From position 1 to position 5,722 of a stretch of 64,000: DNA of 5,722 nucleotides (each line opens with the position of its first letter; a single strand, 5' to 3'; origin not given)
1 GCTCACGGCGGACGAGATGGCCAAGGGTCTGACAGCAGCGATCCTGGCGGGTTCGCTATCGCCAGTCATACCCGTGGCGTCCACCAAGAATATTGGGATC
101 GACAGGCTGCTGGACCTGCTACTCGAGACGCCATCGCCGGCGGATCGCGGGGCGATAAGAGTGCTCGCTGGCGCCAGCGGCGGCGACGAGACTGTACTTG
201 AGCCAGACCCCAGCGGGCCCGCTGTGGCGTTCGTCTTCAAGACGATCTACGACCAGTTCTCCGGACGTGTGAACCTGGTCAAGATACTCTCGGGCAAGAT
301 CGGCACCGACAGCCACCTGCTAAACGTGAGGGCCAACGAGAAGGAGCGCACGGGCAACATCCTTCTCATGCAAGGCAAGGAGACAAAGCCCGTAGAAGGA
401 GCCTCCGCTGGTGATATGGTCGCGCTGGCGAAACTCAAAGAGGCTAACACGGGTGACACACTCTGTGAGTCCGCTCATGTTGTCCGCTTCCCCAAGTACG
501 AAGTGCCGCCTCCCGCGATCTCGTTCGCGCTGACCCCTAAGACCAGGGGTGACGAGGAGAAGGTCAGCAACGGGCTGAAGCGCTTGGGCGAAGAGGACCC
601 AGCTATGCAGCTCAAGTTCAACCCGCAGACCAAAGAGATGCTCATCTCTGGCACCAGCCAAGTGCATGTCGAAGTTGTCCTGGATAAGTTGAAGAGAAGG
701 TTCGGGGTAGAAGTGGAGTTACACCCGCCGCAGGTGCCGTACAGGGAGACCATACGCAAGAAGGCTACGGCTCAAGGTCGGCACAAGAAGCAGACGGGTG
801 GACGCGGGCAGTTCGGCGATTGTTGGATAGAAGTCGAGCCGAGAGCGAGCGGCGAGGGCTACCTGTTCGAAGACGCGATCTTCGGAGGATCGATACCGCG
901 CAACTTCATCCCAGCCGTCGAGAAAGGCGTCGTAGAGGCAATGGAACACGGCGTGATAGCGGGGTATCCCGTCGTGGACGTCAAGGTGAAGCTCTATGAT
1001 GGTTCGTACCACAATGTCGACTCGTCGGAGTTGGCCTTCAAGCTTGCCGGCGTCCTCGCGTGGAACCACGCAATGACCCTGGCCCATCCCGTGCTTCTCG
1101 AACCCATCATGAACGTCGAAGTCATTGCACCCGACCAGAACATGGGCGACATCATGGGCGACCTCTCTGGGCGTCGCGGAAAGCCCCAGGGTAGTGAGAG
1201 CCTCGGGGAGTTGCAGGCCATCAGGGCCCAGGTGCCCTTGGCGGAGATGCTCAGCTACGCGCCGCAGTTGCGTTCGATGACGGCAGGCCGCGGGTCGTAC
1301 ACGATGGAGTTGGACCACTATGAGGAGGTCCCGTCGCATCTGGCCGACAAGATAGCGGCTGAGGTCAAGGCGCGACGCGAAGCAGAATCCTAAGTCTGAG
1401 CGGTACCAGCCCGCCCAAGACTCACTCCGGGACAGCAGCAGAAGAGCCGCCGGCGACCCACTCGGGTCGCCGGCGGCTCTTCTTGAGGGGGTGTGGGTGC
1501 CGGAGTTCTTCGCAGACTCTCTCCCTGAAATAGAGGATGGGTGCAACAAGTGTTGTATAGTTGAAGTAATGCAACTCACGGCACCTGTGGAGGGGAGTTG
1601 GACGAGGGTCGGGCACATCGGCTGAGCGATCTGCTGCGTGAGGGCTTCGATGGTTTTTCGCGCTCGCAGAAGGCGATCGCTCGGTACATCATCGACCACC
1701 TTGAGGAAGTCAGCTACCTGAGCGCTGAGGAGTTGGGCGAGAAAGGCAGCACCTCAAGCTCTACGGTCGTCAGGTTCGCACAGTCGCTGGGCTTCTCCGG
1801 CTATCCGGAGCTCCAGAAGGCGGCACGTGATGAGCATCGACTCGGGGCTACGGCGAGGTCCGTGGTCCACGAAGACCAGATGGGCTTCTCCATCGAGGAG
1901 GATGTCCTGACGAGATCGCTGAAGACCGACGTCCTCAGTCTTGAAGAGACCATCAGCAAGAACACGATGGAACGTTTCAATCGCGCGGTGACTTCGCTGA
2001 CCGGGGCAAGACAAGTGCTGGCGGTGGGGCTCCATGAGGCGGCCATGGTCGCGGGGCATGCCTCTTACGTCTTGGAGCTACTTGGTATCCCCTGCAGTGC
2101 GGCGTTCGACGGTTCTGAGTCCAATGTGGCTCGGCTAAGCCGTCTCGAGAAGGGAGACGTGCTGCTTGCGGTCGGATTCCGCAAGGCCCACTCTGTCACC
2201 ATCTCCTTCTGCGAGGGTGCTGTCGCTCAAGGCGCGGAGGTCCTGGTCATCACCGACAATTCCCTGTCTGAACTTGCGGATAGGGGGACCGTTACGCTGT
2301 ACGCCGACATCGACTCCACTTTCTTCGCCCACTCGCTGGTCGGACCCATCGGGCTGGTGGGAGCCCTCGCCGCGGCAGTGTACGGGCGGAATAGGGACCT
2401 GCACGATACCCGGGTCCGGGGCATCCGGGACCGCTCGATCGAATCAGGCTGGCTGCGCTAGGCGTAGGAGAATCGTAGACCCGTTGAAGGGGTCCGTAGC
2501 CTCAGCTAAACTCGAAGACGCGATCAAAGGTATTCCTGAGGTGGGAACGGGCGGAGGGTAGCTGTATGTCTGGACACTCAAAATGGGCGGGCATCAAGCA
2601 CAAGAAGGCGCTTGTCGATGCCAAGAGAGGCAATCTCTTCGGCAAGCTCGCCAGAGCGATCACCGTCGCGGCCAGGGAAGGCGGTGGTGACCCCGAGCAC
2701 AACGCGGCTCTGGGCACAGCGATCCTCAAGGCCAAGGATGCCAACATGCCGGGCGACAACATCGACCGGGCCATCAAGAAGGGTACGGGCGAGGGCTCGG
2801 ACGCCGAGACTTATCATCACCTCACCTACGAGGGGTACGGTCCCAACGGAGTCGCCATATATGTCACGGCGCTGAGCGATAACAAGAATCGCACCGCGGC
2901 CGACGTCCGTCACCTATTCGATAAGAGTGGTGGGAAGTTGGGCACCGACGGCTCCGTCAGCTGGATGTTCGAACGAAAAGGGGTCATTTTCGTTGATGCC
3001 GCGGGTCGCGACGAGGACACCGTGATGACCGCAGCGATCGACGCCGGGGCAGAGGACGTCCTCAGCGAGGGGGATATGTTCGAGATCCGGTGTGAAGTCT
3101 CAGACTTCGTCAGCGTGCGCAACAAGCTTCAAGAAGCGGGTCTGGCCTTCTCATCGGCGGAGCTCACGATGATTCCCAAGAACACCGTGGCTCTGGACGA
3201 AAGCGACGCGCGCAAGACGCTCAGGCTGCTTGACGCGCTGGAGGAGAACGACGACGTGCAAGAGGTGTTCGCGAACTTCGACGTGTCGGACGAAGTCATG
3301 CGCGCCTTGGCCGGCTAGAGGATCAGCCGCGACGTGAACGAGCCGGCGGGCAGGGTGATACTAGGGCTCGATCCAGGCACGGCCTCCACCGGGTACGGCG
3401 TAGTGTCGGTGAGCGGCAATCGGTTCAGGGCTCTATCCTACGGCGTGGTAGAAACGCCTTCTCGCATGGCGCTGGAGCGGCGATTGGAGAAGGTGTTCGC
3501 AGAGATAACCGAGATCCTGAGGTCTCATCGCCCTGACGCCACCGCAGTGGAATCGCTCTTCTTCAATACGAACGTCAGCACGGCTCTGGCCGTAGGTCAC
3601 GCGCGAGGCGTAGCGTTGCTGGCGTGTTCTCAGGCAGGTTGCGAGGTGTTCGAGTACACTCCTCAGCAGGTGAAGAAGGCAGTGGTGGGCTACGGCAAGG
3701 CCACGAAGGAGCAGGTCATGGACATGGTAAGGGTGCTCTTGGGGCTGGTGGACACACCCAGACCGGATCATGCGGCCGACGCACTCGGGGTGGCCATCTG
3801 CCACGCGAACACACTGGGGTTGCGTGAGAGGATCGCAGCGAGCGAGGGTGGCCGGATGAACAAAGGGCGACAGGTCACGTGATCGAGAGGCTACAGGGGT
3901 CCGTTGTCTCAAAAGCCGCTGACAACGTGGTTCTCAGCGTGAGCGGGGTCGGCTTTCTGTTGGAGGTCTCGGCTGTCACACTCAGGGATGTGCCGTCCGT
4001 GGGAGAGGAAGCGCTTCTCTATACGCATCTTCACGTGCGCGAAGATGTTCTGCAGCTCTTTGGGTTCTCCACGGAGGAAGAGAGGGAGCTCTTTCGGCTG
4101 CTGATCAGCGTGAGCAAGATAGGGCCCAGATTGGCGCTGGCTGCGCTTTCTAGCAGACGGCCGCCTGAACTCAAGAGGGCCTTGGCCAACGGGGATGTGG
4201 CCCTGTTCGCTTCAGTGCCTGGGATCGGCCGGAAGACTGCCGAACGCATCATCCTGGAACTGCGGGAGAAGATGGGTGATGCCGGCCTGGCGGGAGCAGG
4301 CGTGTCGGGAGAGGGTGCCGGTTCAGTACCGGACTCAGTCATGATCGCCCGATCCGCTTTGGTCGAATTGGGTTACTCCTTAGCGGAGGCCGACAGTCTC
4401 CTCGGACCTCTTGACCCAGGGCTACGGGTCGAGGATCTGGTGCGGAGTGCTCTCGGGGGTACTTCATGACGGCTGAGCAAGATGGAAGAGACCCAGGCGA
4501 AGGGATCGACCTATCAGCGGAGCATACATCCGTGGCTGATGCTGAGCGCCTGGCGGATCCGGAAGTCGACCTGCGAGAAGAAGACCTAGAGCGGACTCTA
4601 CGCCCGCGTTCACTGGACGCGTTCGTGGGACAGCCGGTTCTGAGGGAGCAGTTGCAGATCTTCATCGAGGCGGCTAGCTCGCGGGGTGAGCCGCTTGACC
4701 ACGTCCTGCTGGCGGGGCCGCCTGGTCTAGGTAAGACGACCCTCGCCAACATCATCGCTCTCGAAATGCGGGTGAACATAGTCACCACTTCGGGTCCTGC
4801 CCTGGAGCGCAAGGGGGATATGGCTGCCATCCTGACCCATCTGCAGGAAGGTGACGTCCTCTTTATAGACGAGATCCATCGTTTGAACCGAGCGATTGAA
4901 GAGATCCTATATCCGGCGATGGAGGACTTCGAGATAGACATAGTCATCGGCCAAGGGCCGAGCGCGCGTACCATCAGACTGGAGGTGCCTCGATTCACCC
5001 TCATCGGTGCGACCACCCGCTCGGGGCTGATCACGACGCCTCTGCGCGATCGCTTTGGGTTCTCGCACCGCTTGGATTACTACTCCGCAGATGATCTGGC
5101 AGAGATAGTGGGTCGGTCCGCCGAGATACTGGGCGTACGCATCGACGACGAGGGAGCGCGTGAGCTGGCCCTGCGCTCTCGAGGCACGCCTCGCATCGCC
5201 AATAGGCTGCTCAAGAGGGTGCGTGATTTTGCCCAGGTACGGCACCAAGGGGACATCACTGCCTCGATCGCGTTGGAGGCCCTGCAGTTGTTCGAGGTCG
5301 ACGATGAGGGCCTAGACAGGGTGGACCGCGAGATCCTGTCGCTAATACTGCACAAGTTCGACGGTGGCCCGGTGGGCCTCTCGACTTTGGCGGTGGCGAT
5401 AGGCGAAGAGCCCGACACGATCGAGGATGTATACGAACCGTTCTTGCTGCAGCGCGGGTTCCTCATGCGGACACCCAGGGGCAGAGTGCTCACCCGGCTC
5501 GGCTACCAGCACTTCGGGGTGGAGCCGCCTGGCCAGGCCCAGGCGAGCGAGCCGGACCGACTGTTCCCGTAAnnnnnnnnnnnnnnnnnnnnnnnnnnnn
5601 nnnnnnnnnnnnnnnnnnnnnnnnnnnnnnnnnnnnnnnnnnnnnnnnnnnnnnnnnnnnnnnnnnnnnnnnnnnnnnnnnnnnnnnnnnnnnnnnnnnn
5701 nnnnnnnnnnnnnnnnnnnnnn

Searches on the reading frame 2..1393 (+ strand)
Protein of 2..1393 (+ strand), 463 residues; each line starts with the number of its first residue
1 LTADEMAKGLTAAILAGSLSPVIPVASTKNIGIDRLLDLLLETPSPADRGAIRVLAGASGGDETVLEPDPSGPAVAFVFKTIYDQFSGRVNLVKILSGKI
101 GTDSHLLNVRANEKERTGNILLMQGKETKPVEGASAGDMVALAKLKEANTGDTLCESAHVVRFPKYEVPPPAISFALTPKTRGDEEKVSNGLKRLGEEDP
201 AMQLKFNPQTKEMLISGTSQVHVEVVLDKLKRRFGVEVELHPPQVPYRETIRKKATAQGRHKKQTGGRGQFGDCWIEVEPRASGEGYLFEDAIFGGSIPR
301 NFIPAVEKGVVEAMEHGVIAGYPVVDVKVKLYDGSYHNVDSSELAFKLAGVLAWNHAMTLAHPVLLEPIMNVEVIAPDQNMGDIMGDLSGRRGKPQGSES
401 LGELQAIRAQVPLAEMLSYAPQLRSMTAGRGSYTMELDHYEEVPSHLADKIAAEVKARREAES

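Call 57: search_protein_families(library=pfam, proteins=[window:2-1393:+], max_evalue=0.00001)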
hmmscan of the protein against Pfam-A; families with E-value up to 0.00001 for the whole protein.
window:2-1393:+ (463 aa): 5 families
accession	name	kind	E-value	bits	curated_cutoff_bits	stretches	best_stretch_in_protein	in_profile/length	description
PF03764.24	EFG_IV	-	1.4e-44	151.2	24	1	243-361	1-120/121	Elongation factor G, domain IV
PF00679.30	EFG_C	-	8.6e-29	99.9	27.9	1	364-450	1-88/89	Elongation factor G C-terminus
PF14492.12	EFG_III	-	7.6e-26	90.4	27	1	168-241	1-74/75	Elongation Factor G, domain III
PF22042.2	EF-G_D2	-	3.1e-16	59.7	27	1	73-156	1-83/84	Elongation factor G domain 2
PF03144.31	GTP_EFTU_D2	-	1.4e-10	41.9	30.3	1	88-155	1-73/73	Elongation factor Tu domain 2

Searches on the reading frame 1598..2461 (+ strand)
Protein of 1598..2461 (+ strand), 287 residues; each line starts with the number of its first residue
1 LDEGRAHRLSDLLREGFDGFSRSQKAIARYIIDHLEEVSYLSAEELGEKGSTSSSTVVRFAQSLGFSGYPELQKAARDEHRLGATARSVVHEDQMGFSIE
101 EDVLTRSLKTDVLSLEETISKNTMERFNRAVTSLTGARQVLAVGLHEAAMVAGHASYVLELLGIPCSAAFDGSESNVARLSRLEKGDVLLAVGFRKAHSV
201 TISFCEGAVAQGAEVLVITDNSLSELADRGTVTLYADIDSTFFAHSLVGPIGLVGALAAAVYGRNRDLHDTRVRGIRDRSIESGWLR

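Call 57: search_protein_families(library=pfam, proteins=[window:1598-2461:+], max_evalue=0.00001)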
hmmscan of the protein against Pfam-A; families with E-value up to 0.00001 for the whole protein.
window:1598-2461:+ (287 aa): 2 families
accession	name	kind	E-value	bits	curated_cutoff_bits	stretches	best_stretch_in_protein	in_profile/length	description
PF01418.23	HTH_6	-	1.6e-13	50.9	28.3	1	13-74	7-68/77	Helix-turn-helix domain, rpiR family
PF01380.27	SIS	-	2.8e-08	34.1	25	1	134-246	2-117/131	SIS domain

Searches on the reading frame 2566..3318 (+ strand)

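Call 57: search_protein_families(library=pfam, proteins=[window:2566-3318:+], max_evalue=0.00001)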
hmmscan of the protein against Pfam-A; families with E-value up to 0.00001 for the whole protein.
window:2566-3318:+ (250 aa): 2 families
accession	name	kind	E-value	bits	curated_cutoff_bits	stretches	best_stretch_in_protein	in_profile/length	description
PF01709.26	Transcrip_reg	-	6.1e-62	208.5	27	1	83-238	1-160/160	TACO1/YebC second and third domain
PF20772.2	TACO1_YebC_N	-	4.7e-31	107.5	36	1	5-76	1-73/73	TACO1/YebC protein N-terminal domain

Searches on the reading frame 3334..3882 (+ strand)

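Call 57: search_protein_families(library=pfam, proteins=[window:3334-3882:+], max_evalue=0.00001)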
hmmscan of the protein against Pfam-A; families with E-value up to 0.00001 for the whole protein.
window:3334-3882:+ (182 aa): 1 family
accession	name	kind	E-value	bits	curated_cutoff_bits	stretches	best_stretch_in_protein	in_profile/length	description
PF02075.23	RuvC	-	1.3e-51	174.9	22.2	1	9-157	1-148/148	Crossover junction endodeoxyribonuclease RuvC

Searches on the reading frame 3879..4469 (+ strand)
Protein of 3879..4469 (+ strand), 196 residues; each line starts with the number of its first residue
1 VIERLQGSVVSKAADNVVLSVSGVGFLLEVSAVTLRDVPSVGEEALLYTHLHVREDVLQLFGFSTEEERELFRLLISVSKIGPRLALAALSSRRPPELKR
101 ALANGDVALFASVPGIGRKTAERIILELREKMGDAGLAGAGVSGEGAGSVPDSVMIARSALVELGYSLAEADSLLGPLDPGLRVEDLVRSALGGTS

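Call 57: search_protein_families(library=pfam, proteins=[window:3879-4469:+], max_evalue=0.00001)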
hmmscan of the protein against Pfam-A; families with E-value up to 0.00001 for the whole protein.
window:3879-4469:+ (196 aa): 3 families
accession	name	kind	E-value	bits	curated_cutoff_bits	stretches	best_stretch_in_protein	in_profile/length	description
PF01330.27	RuvA_N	-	4.2e-19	68.8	23.6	1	1-62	1-61/61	RuvA N terminal domain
PF14520.12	HHH_5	-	4.8e-17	62.6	27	1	72-130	1-57/57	Helix-hairpin-helix domain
PF07499.19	RuvA_C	-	3.3e-06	27.9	24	1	157-192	6-43/47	RuvA, C-terminal domain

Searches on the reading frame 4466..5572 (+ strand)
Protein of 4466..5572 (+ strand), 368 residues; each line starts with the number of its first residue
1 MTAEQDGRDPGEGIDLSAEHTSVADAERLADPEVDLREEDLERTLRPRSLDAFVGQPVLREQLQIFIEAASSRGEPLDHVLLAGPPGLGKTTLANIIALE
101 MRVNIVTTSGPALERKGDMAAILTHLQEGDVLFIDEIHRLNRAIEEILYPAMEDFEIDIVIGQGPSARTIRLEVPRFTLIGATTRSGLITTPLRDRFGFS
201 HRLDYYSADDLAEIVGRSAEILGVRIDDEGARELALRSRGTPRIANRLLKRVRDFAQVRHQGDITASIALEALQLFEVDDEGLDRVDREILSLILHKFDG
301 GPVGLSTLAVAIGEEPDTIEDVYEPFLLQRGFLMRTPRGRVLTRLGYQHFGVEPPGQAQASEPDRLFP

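Call 57: search_protein_families(library=pfam, proteins=[window:4466-5572:+], max_evalue=0.00001)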
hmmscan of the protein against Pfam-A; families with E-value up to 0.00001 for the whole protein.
window:4466-5572:+ (368 aa): 6 families
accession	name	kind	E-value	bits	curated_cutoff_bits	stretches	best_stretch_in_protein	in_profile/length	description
PF05496.18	RuvB_N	-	1.1e-78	263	27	1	45-203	1-159/159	Holliday junction DNA helicase RuvB P-loop domain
PF17864.7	AAA_lid_4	-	5.5e-32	109.8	27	1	206-279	1-74/74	RuvB AAA lid domain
PF05491.19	RuvB_C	-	7.7e-25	87.1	24.7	1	281-350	2-71/72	RuvB C-terminal winged helix domain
PF00004.35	AAA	-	5e-21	75.9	21.2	1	80-200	1-126/131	ATPase family associated with various cellular activities (AAA)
PF07728.20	AAA_5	-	4.8e-09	36.8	22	1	79-197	1-139/139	AAA domain (dynein-related subfamily)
PF13191.12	AAA_16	-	4.9e-06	27.6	32.6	0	54-98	3-45/167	AAA ATPase domain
